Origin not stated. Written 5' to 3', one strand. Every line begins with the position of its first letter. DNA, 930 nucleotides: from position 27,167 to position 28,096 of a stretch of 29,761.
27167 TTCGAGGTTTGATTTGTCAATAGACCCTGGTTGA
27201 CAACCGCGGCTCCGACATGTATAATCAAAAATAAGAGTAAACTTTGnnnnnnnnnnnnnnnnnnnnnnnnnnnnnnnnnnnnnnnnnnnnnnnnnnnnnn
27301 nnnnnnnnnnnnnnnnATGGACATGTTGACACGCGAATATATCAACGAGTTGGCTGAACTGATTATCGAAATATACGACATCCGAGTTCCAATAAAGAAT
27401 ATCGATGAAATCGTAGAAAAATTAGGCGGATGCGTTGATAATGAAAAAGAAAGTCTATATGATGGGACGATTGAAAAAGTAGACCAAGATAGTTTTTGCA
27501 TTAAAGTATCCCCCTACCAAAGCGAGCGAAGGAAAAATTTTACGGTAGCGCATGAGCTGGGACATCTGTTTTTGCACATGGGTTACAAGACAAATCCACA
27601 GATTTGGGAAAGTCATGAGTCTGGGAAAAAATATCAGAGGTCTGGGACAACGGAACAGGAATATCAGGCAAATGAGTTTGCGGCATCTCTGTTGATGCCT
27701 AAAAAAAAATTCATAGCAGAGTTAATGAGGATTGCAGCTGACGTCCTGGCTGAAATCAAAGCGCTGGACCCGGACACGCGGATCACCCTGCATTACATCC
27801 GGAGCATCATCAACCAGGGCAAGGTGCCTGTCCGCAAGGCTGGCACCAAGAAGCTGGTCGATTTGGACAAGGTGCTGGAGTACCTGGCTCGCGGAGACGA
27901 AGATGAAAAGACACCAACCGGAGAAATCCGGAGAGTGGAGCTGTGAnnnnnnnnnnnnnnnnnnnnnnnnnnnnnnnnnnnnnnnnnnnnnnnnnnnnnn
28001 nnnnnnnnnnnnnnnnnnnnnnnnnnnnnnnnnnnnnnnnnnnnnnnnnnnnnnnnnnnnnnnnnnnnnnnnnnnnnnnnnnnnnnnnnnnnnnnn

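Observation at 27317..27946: Chimeric ImmA-like peptidase / Xis-like HTH ORF joined at an A9 tract and a sharp GC break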

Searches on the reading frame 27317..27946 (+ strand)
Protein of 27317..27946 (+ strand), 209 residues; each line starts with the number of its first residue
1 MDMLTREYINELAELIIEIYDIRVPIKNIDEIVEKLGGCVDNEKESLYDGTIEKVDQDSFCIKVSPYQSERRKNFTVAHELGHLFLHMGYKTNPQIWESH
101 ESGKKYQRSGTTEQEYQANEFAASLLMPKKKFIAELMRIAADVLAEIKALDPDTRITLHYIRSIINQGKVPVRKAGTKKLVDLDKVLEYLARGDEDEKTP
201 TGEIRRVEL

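Call 5: search_protein_families(library=pfam, proteins=[window:27317-27946:+], max_evalue=0.1)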
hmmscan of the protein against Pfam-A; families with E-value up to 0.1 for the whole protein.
window:27317-27946:+ (209 aa): 3 families
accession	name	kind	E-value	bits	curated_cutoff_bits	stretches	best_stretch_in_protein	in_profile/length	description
PF06114.19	Peptidase_M78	-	5.7e-15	55.6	22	1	58-137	27-97/123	IrrE N-terminal-like domain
PF14328.11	DUF4385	-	0.021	15.4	27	1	72-118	65-110/148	Domain of unknown function (DUF4385)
PF01435.24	Peptidase_M48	-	0.097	12.9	20.3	0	111-140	136-165/186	Peptidase family M48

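Call 8: find_homologous_proteins(query=window:27317-27943:+, max_evalue=0.001)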
Query window:27317-27943:+ (209 aa): 535 proteins with E <= 0.001 among 807 candidates; the best 120 are listed.
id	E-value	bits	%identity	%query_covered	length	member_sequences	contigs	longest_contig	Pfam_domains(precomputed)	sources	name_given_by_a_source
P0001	3.2e-84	299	98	66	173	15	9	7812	PF06114.20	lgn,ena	-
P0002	4.2e-44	169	56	66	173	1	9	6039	PF06114.20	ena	-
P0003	1.3e-43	167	56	68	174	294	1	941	PF06114.20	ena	-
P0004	1.4e-43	167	57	63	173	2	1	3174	PF06114.20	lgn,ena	-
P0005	5.1e-43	165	56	65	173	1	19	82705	PF06114.20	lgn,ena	-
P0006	8.5e-43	164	56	65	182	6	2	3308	PF06114.20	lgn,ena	-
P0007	1.8e-42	163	55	65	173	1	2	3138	PF06114.20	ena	-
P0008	1.8e-42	163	55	65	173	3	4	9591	PF06114.20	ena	-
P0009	6.9e-42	161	55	66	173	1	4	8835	PF06114.20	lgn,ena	-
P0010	8.2e-42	161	53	72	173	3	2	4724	PF06114.20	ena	-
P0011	9.7e-42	161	55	66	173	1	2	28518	PF06114.20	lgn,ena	-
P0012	1.6e-41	160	55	66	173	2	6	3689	PF06114.20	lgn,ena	-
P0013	3.1e-41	159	51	79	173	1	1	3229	PF06114.20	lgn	-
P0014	3.1e-41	159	47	81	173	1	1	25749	PF06114.20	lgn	-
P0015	3.4e-41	159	55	66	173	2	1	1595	PF06114.20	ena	-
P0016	4.2e-41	159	54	66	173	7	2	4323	PF06114.20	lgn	-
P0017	4.5e-41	159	49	81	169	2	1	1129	PF06114.20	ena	-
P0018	5.2e-41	158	53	67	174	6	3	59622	PF06114.20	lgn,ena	-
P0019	5.5e-41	158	58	63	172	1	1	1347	PF06114.20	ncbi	-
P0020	5.7e-41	158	53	68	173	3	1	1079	PF06114.20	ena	-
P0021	5.8e-41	158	53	71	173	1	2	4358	PF06114.20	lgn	-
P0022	6.6e-41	158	54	66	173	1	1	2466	PF06114.20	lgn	-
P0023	7.0e-41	158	54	67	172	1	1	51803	PF06114.20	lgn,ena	-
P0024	7.0e-41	158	49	81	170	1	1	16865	PF06114.20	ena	-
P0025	1.0e-40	158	50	70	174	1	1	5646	PF06114.20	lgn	-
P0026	1.1e-40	157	54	66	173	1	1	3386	PF06114.20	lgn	-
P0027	1.5e-40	157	54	66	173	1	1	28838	PF06114.20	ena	-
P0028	1.9e-40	157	55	61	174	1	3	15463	PF06114.20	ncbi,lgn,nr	ncbi:MAG: ImmA/IrrE family metallo-endopeptidase [Lachnospiraceae bacterium]|nr:ImmA/IrrE family met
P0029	2.4e-40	156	58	61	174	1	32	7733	PF06114.20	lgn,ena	-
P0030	5.3e-40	155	56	67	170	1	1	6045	PF06114.20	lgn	-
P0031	6.2e-40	155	54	70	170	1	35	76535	PF06114.20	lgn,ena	-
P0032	8.3e-40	155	48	81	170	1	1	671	PF06114.20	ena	-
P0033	8.4e-40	155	53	70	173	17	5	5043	PF06114.20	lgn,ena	-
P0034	8.7e-40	154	43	91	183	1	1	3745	PF06114.20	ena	-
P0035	9.1e-40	154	54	67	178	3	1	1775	PF06114.20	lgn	-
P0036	1.0e-39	154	48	81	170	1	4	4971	PF06114.20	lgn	-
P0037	1.3e-39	154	54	67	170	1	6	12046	PF06114.20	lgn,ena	-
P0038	1.4e-39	154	48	81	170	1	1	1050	PF06114.20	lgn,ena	-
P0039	1.4e-39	154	56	63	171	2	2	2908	PF06114.20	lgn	-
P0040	1.5e-39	154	55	61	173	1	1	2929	PF06114.20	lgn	-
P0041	1.5e-39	154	53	70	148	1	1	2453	PF06114.20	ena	-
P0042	1.7e-39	154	47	91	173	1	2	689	PF06114.20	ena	-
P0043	2.1e-39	153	48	81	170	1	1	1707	PF06114.20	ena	-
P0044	2.1e-39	153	48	81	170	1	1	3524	PF06114.20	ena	-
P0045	2.2e-39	153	48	81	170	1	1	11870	PF06114.20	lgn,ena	-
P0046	2.2e-39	153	51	68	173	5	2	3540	PF06114.20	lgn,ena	-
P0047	2.3e-39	153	55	67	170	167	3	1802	PF06114.20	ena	-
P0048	2.5e-39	153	55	67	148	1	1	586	PF06114.20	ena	-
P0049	2.5e-39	153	54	67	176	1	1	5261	PF06114.20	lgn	-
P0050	2.6e-39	153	55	67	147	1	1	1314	PF06114.20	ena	-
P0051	2.8e-39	153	56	63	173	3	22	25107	PF06114.20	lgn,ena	-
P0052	2.9e-39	153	55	67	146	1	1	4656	PF06114.20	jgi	-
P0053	2.9e-39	153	51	68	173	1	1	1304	PF06114.20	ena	-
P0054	2.9e-39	153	51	68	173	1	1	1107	PF06114.20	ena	-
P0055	3.1e-39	153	55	67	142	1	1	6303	PF06114.20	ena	-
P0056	3.1e-39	153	48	81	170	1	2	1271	PF06114.20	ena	-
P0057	3.7e-39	152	55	67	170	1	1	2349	PF06114.20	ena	-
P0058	4.1e-39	152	48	81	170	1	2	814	PF06114.20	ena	-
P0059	4.1e-39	152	55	68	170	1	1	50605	PF06114.20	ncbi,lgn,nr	ncbi:MAG: ImmA/IrrE family metallo-endopeptidase [Eubacteriales bacterium]|nr:ImmA/IrrE family metal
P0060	4.3e-39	152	48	81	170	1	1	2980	PF06114.20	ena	-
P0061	4.6e-39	152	56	63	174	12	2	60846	PF06114.20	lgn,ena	-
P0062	4.7e-39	152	48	81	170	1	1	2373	PF06114.20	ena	-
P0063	4.9e-39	152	47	82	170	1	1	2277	PF06114.20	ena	-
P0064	5.0e-39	152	48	81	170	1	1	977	PF06114.20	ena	-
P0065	5.0e-39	152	46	81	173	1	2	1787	PF06114.20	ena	-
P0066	5.0e-39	152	48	81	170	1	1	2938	PF06114.20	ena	-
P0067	5.0e-39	152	52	71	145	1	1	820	PF06114.20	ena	-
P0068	5.3e-39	152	48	81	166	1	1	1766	PF06114.20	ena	-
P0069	5.3e-39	152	48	81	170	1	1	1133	PF06114.20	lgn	-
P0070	5.5e-39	152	48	81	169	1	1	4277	PF06114.20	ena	-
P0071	5.5e-39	152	48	81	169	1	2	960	PF06114.20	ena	-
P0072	5.6e-39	152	48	81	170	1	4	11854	PF06114.20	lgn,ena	-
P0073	5.6e-39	152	48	81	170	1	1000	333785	PF06114.20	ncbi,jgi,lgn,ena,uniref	ncbi:ImmA/IrrE family metallo-endopeptidase [Eubacterium sp.]|jgi:Zn-dependent peptidase ImmA (M78 f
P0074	5.6e-39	152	48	81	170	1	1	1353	PF06114.20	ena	-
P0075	5.7e-39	152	48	81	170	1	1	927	PF06114.20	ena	-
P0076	5.7e-39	152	48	81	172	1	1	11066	PF06114.20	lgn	-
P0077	6.2e-39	152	55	63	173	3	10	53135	PF06114.20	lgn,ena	-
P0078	6.2e-39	152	54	63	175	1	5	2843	PF06114.20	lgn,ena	-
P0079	6.4e-39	152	55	67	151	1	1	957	PF06114.20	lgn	-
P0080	6.8e-39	152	55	67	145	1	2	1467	PF06114.20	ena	-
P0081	7.0e-39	152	53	65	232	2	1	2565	PF06114.20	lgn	-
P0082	7.1e-39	152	55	67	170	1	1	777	PF06114.20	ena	-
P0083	7.1e-39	152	58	63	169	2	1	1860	PF06114.20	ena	-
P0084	7.1e-39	152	55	67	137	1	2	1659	PF06114.20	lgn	-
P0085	7.7e-39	151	48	81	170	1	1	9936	PF06114.20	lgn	-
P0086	8.0e-39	151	51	68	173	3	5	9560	PF06114.20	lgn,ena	-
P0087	9.3e-39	151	53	63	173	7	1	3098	PF06114.20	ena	-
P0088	9.9e-39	151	55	67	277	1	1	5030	PF06114.20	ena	-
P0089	1.0e-38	151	56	63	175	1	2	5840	PF06114.20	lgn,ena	-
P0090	1.1e-38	151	52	68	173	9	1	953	PF06114.20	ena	-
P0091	1.1e-38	151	45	81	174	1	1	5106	PF06114.20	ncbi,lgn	-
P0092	1.2e-38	151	46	81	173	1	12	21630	PF06114.20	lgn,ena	-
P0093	1.3e-38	151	55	67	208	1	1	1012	PF06114.20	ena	-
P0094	1.4e-38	151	43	91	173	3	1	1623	PF06114.20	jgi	-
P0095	1.5e-38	150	44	81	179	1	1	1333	PF06114.20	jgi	-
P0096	1.5e-38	150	48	81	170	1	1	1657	PF06114.20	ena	-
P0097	1.5e-38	150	47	81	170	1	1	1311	PF06114.20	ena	-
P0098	1.5e-38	150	57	63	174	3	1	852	PF06114.20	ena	-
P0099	1.8e-38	150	43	81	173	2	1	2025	PF06114.20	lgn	-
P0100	1.9e-38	150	44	81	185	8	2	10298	PF06114.20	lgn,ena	-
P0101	1.9e-38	150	44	81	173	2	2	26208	PF06114.20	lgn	-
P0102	2.0e-38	150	46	81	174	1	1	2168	PF06114.20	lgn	-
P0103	2.0e-38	150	47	81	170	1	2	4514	PF06114.20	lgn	-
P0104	2.0e-38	150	47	81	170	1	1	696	PF06114.20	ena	-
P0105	2.0e-38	150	47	81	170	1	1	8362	PF06114.20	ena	-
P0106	2.0e-38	150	47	81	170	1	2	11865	PF06114.20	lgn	-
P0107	2.0e-38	150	47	81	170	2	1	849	PF06114.20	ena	-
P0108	2.1e-38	150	48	81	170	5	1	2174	PF06114.20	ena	-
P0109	2.4e-38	150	50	70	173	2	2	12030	PF06114.20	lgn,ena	-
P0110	2.5e-38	150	46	81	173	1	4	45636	PF06114.20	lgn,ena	-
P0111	2.8e-38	150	51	79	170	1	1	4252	PF06114.20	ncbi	-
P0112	2.9e-38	149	56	64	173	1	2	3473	PF06114.20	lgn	-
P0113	3.1e-38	149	55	67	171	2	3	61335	PF06114.20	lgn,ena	-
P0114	3.1e-38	149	45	81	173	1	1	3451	PF06114.20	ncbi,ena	-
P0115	3.5e-38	149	54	63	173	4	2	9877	PF06114.20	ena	-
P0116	3.9e-38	149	47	81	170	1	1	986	PF06114.20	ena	-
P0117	3.9e-38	149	45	81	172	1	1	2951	PF06114.20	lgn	-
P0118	3.9e-38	149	47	81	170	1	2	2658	PF06114.20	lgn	-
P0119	4.0e-38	149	57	63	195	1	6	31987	PF06114.20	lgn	-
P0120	4.1e-38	149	57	63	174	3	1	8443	PF06114.20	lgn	-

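Call 11: find_encoding_contigs(protein=P0001, flank=6000, max_places=8)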
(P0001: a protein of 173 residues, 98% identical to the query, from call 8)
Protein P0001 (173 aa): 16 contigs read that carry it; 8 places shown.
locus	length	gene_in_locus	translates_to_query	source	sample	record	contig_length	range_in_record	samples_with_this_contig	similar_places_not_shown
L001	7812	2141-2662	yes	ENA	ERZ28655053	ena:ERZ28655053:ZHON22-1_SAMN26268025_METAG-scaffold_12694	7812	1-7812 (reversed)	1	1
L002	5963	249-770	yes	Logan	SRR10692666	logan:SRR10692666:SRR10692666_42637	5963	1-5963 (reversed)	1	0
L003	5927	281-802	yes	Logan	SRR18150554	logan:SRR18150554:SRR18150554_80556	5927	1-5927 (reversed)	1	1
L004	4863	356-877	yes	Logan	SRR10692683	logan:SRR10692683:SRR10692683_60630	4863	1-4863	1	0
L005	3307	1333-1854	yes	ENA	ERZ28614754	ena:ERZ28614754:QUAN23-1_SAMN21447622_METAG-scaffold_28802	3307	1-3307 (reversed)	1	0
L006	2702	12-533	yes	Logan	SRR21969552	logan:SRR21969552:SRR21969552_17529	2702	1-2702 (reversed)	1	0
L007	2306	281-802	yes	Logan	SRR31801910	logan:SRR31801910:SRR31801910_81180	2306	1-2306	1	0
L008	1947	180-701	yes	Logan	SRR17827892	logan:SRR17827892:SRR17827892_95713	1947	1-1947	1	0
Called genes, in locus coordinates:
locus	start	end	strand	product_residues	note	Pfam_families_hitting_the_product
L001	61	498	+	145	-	PF05105:Phage_holin_4_1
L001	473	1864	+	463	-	PF01183:Glyco_hydro_25, PF01471:PG_binding_1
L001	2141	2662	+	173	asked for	PF06114:Peptidase_M78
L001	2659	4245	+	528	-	-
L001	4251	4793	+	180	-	PF18967:PycTM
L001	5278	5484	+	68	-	-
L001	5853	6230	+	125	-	PF00392:GntR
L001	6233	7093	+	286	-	PF00005:ABC_tran, PF13304:AAA_21 (faint), PF13401:AAA_22 (faint)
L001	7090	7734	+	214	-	PF13346:ABC2_membrane_5, PF12730:ABC2_membrane_4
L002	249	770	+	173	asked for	PF06114:Peptidase_M78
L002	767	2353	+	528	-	-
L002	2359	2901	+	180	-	PF18967:PycTM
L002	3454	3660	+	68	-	-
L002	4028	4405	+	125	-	PF00392:GntR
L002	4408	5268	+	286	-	PF00005:ABC_tran, PF13304:AAA_21 (faint), PF13401:AAA_22 (weak)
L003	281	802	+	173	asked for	PF06114:Peptidase_M78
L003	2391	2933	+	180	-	PF18967:PycTM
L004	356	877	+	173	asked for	PF06114:Peptidase_M78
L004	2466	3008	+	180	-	PF18967:PycTM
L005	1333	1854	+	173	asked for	PF06114:Peptidase_M78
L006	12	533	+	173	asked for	PF06114:Peptidase_M78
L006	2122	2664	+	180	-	PF18967:PycTM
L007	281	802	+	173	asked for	PF06114:Peptidase_M78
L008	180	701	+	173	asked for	PF06114:Peptidase_M78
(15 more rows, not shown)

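Call 15: find_encoding_contigs(protein=window:27317-27946:+, flank=10000, max_places=10)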
Protein window:27317-27946:+ (209 aa): 2 contigs read that carry it; 2 places shown.
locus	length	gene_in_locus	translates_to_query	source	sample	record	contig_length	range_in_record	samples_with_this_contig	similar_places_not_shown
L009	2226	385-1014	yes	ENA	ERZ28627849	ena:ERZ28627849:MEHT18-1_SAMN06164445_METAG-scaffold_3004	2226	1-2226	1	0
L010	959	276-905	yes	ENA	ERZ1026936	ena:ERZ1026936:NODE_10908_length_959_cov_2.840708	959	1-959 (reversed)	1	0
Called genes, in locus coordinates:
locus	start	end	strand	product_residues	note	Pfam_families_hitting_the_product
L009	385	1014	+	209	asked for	PF06114:Peptidase_M78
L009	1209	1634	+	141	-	-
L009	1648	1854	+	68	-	-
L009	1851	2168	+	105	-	-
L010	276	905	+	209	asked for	PF06114:Peptidase_M78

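Call 25: find_related_loci(query=P0001, collection=viral_contigs, flank=10000)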
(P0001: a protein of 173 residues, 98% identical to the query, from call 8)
Query P0001 (173 aa) in viral_contigs; peptide patterns used: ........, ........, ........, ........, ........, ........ (x = any residue, [..] = any of these).
34 stretches matched a pattern, but none encodes a relative of the query by tblastn (E <= 1e-3).

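Call 30: search_protein_families(library=phrogs, proteins=[window:27317-27943:+, L001:2659-4242:+, L001:4251-4790:+], max_evalue=0.01)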
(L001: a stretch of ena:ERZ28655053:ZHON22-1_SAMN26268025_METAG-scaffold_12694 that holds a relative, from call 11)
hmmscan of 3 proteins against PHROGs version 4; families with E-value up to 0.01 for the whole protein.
window:27317-27943:+ (209 aa): 6 families
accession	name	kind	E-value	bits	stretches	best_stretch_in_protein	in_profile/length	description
phrog_87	-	other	5.5e-20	73.1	1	2-134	15-135/227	metallo-protease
phrog_2439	-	transcription regulation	1.5e-18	67.8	1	6-148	127-263/367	transcriptional regulator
phrog_1516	-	unknown function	2.4e-15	57.8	1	17-136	43-149/227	-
phrog_1914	-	unknown function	6.5e-14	53.2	1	50-132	71-147/222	-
phrog_19315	-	unknown function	3e-08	34.1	1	49-147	69-164/348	-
phrog_18577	-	unknown function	0.0024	18.1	1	75-146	188-257/332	-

L001:2659-4242:+ (528 aa): 2 families
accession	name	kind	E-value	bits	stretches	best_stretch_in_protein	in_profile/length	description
phrog_6174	-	unknown function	2.8e-74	251.8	1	38-524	48-513/522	-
phrog_18024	-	unknown function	5.5e-52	177.9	1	41-277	3-224/304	-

L001:4251-4790:+ (180 aa): 1 family
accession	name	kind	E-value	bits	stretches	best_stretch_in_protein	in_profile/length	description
phrog_5951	-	unknown function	4.2e-05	24.8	1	17-109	12-110/172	-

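Call 31: search_protein_families(library=padloc, proteins=[P0001, L001:2659-4242:+, L001:4251-4790:+, window:27317-27943:+], max_evalue=0.01)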
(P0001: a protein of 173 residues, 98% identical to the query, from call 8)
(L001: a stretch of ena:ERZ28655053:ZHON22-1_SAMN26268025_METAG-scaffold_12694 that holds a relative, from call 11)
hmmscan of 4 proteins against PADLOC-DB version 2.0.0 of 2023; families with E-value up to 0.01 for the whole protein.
P0001 (173 aa): 17 families
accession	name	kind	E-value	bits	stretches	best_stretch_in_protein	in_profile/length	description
PDLC04141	capP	-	9.5e-30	101.9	1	9-165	5-149/242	capP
PDLC03954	RmrA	-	2.5e-19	67.4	1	2-169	134-290/380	-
PDLC03944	RmrA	-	3.2e-16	57.4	1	6-172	125-286/384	-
PDLC03948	RmrA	-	3.6e-14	50.4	1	3-172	133-292/397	-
PDLC03945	RmrA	-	7.6e-14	49.7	1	57-169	192-293/394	-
PDLC03947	RmrA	-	8.1e-14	49.2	1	4-169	136-290/383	-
PDLC03949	RmrA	-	6.1e-12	43.1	1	65-165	181-261/363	-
PDLC03951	RmrA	-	6.6e-12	43.1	1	5-170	132-286/400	-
PDLC03943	RmrA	-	9e-12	42.7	1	25-169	143-272/370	-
PDLC03953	RmrA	-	7.1e-11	39.9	1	65-172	200-286/373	-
PDLC03952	RmrA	-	1.3e-09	35.4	1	56-138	203-275/395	-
PDLC03946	RmrA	-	2.5e-09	34.3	1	67-165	184-263/357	-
PDLC04776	PDC-M69B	-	1.5e-08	32.6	1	68-165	76-170/272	-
PDLC03955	RmrA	-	4.8e-08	30.6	1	69-169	210-290/371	-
PDLC03950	RmrA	-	6.7e-08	29.9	1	66-135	189-247/369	-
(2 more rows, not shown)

L001:2659-4242:+ (528 aa): 1 family
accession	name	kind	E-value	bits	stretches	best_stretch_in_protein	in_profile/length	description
PDLC04899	PDC-S07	-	0.0041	14.8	0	382-443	11-68/135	-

L001:4251-4790:+ (180 aa): 12 families
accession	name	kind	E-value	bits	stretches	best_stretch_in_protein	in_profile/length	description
PDLC00691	Effector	-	9.2e-32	108.3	1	9-178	3-167/176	2TM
PDLC00668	Effector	-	8.8e-30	102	1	4-177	5-174/184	2TM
PDLC02364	PycTM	-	7.8e-25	86.1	1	8-178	4-150/160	-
PDLC02363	PycTM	-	6.4e-23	79.3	1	8-179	4-152/154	-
PDLC02365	PycTM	-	1.9e-20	71.9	1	15-178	7-160/165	-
PDLC00698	Effector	-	1.7e-09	35.9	1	23-177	20-185/198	2TM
PDLC00685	Effector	-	1.7e-07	29.3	1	5-178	24-167/174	2TM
PDLC00700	Effector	-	1.7e-07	29.3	1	27-179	22-166/173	2TM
PDLC00678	Effector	-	4.3e-07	28.1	1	17-179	18-173/184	2TM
PDLC00692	Effector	-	1.4e-06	26.3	1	13-179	7-154/167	2TM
PDLC00711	Effector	-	1.1e-05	23.7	1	16-170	14-151/164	2TM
PDLC02362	PycTM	-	0.00092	18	1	128-175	26-61/74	-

window:27317-27943:+ (209 aa): 17 families
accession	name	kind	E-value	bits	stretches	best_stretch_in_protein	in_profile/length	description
PDLC04141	capP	-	4.8e-25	86.5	1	9-138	5-124/242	capP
PDLC03954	RmrA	-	1.7e-20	71.3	1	2-148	134-273/380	-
PDLC03947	RmrA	-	3.6e-15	53.7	1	4-148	136-273/383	-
PDLC03944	RmrA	-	4.6e-15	53.5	1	6-142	125-258/384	-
PDLC03948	RmrA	-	1.2e-14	52.1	1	3-149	133-273/397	-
PDLC03951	RmrA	-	2.4e-12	44.5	1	5-148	132-268/400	-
PDLC03945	RmrA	-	3.3e-12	44.3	1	57-140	192-264/394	-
PDLC03952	RmrA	-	8.8e-11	39.2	1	7-148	151-285/395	-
PDLC03949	RmrA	-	1.7e-10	38.4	1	65-139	181-238/363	-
PDLC03943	RmrA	-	9.9e-10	36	1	24-137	142-239/370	-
PDLC03946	RmrA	-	1.5e-08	31.8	1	67-141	184-243/357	-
PDLC03953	RmrA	-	1.9e-08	31.9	1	65-137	200-254/373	-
PDLC03950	RmrA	-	1.9e-07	28.5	1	65-134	188-246/369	-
PDLC03956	RmrA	-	5.7e-07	26.9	1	9-148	137-269/399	-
PDLC04776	PDC-M69B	-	1.1e-06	26.6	1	69-139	77-141/272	-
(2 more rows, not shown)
